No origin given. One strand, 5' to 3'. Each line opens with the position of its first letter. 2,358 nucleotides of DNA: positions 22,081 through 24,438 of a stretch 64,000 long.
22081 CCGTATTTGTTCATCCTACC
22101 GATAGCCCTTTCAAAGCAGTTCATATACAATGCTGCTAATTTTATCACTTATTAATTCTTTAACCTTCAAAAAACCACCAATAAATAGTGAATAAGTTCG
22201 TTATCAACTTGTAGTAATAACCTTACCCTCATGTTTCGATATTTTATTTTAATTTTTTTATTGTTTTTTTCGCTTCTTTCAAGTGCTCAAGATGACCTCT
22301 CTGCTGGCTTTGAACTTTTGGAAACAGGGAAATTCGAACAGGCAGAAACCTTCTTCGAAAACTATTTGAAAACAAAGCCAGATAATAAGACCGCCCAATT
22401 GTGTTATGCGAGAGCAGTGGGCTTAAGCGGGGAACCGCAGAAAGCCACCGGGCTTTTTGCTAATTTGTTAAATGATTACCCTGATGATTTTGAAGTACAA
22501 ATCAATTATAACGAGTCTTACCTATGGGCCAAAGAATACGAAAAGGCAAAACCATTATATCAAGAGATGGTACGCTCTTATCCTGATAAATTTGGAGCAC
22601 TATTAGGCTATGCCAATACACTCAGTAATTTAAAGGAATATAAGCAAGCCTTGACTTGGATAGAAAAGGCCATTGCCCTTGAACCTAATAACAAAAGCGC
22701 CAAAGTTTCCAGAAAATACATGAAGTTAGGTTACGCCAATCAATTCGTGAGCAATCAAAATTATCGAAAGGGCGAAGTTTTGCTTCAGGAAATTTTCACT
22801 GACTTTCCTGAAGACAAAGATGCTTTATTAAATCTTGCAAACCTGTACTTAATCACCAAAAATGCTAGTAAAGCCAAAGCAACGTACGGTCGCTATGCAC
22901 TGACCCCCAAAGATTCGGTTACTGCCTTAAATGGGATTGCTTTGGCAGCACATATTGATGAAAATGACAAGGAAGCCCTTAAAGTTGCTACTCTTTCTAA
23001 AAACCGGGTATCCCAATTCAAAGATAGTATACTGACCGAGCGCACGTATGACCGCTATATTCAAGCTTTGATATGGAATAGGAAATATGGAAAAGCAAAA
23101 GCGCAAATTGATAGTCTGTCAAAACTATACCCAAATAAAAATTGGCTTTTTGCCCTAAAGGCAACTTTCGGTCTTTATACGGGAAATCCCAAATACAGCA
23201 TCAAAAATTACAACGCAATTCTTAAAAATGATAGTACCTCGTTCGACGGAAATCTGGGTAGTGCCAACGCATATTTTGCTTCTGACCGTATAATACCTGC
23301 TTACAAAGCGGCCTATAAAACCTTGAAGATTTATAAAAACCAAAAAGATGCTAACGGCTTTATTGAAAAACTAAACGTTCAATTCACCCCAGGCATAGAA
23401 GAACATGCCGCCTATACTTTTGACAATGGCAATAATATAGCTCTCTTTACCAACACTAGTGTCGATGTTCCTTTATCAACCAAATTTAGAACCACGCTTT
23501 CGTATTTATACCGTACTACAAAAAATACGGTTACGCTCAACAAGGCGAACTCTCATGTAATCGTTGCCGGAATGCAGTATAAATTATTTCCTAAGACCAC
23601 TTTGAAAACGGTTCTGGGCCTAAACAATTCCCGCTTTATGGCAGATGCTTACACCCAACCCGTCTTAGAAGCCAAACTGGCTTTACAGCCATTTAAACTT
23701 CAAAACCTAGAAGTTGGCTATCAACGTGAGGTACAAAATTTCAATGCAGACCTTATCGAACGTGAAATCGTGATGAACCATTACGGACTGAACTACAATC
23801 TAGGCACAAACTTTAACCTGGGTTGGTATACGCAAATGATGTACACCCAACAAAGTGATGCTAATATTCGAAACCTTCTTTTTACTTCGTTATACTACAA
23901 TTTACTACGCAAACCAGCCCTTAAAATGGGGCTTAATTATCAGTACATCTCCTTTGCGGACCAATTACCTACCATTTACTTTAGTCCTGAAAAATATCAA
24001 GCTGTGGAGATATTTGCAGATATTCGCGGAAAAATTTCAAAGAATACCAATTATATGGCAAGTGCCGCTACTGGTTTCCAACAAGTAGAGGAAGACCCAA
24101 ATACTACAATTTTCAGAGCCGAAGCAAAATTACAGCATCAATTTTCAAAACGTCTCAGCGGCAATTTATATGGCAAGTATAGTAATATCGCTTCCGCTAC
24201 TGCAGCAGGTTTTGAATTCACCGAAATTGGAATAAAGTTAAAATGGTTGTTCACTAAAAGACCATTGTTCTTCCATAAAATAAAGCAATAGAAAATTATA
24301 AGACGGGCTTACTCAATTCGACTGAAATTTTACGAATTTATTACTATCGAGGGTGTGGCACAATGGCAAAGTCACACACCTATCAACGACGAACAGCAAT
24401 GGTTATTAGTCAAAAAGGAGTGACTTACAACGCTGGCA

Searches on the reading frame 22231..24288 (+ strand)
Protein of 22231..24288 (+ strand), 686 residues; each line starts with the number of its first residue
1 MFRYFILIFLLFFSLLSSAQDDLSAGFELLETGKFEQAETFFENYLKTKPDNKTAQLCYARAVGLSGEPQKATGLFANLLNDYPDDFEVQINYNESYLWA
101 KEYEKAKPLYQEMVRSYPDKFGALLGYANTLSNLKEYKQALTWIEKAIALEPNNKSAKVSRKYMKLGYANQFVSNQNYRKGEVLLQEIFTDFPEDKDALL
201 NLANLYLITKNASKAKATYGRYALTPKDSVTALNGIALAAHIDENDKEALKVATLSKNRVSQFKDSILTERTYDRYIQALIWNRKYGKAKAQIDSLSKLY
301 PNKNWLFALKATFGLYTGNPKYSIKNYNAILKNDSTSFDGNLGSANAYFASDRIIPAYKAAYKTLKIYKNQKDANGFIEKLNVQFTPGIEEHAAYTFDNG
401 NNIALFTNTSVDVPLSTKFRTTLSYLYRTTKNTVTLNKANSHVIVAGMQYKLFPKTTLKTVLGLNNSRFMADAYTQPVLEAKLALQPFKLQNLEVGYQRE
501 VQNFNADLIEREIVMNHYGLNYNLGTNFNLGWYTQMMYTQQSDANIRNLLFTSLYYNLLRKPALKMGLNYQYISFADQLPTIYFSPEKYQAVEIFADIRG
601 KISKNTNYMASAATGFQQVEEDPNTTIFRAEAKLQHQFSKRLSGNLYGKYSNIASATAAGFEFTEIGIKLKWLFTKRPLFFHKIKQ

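Call 36: search_protein_families(library=pfam, proteins=[window:22231-24288:+], max_evalue=0.1)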
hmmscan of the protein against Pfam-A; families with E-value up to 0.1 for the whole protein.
window:22231-24288:+ (686 aa): 21 families
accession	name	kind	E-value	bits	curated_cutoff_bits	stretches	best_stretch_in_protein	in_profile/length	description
PF14559.12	TPR_19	-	5.1e-24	84.8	25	3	100-154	4-58/68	Tetratricopeptide repeat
PF13428.12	TPR_14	-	1.7e-19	68.8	23.5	2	28-62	10-44/44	Tetratricopeptide repeat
PF23914.1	TPR_CcmH_CycH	-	2.4e-12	47.4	42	2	31-118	62-152/158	Cytochrome c-type biogenesis protein H TPR domain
PF13432.12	TPR_16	-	3e-12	47.2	32.7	1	102-154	12-64/65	Tetratricopeptide repeat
PF07719.23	TPR_2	-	1.4e-08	34.6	27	1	123-154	3-34/34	Tetratricopeptide repeat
PF13181.12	TPR_8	-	2.6e-08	33.8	25.7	1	123-154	3-34/34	Tetratricopeptide repeat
PF25062.1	ARM_TT21_N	-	3.6e-08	33.9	40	2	97-210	110-216/222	Tetratricopeptide repeat protein 21 N-terminal ARM repeat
PF00515.34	TPR_1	-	6.2e-06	26.3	27.8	1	128-154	8-34/34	Tetratricopeptide repeat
PF24575.1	TPR_Slam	-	1.8e-05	25.6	35.2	0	29-63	57-91/104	Surface lipoprotein assembly modifier, N-terminal TPR repeats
PF12583.14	TPPII_C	-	2e-05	25.5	27.7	1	102-139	30-66/69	Tripeptidyl peptidase II, C-terminal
PF13174.12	TPR_6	-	0.00029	21.7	26.3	0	95-119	8-32/33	Tetratricopeptide repeat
PF13424.12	TPR_12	-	0.00084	19.9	30.1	0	96-150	12-74/77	Tetratricopeptide repeat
PF13431.12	TPR_17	-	0.0011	19.5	24.4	0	109-141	1-33/34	Tetratricopeptide repeat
PF12895.13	ANAPC3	-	0.0026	18.4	27.2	1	93-147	29-82/82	Anaphase-promoting complex, cyclosome, subunit 3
PF04338.18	DUF481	-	0.0037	17.8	21.1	0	393-435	151-193/210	Protein of unknown function, DUF481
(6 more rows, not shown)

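Call 89: search_solved_structures(query=A5, max_evalue=1, show_alignments=0)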
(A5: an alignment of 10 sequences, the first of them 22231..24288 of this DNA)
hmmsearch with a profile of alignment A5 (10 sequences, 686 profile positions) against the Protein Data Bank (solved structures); distinct sequences matched with E-value up to 1: 160 (the best 60 are shown).
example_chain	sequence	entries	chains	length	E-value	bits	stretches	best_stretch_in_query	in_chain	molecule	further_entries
9qhb_A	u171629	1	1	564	3.9e-31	111.2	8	85-158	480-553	Engineered tetratricopeptide repeat protein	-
8bu0_A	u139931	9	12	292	2e-19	72.6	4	85-157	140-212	Consensus tetratricopeptide repeat protein | Crystal structure of an 8-repeat consensus TPR superhelix with Zinc. | Monomer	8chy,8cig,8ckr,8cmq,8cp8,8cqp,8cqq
9qhc_A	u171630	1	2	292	2.9e-17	65.4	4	85-157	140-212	Engineered tetratricopeptide repeat protein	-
7obi_A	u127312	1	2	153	1.4e-11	46.6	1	32-158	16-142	CTPR-rv4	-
8sxe_C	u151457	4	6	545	4e-11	45.1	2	40-126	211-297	TPR repeat-containing protein PA4667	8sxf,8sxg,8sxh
7rqf_A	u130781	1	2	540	4e-11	45.1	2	40-126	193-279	TPR repeat-containing protein PA4667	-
8ump_A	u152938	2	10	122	1.9e-10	42.9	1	70-162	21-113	T33-ml35-redesigned-TPR-domain-fold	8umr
9eh1_Q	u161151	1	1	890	2.6e-10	42.4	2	101-220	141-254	RNA polymerase-associated protein CTR9 homolog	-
2fo7_A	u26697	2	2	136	4.7e-10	41.6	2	85-153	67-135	SYNTHETIC CONSENSUS TPR PROTEIN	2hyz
8ch0_A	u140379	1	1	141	5.4e-10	41.4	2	85-153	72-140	Consensus tetratricopeptide repeat protein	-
6ted_Q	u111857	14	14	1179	1.2e-09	40.2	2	101-234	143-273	RNA polymerase-associated protein CTR9 homolog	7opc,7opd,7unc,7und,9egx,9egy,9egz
7oop_S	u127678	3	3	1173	1.2e-09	40.2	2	101-234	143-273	RNA polymerase-associated protein CTR9 homolog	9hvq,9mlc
9gzg_A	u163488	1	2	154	1.7e-09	39.7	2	93-158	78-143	Engineered CTPR protein with glutamic acids for conductivity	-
1na0_A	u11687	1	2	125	4.1e-09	38.5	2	91-158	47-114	designed protein CTPR3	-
6vfj_B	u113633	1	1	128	1e-08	37.2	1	71-158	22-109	I53_dn5B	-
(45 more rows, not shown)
